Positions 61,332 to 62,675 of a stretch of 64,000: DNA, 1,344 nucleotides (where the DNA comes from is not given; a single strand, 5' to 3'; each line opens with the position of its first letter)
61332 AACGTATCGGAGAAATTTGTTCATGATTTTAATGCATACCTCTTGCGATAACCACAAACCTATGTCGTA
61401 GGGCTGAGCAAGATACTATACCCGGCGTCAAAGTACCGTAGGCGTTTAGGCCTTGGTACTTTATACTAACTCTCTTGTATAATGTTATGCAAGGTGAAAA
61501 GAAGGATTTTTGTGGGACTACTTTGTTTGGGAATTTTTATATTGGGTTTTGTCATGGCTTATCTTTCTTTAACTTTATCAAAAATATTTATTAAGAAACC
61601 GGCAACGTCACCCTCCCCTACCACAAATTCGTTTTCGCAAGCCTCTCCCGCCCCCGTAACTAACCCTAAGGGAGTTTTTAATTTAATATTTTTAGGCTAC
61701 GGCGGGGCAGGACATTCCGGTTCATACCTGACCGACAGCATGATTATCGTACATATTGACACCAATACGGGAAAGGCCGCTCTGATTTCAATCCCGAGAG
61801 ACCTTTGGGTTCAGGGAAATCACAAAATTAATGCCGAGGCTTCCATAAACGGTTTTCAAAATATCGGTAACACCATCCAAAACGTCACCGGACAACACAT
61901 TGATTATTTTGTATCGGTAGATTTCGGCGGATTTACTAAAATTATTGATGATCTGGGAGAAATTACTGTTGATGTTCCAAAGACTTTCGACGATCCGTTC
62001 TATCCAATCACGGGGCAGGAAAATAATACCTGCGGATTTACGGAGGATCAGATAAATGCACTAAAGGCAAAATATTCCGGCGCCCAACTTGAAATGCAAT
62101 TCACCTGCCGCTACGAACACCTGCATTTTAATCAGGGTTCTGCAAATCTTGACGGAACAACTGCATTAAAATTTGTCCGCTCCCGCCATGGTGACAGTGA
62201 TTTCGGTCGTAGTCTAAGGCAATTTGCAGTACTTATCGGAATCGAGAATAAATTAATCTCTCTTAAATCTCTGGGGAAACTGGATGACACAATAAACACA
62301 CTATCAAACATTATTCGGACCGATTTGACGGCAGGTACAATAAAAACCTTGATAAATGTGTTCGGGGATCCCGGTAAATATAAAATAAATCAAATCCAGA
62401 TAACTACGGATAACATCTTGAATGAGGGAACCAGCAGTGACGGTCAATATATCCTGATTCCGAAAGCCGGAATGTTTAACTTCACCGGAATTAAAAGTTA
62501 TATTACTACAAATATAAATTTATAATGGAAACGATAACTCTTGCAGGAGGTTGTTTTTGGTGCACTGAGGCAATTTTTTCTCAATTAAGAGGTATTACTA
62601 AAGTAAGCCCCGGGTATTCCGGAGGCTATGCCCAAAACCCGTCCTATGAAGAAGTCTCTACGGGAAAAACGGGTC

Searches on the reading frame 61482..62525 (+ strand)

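Call 51: search_protein_families(library=pfam, max_evalue=0.00001, proteins=[window:61482-62525:+])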
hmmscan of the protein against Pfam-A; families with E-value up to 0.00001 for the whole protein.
window:61482-62525:+ (347 aa): 1 family
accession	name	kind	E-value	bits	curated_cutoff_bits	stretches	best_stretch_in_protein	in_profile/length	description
PF03816.19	LytR_cpsA_psr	-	2e-33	116.1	24.6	1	84-258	2-148/150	LytR_cpsA_psr family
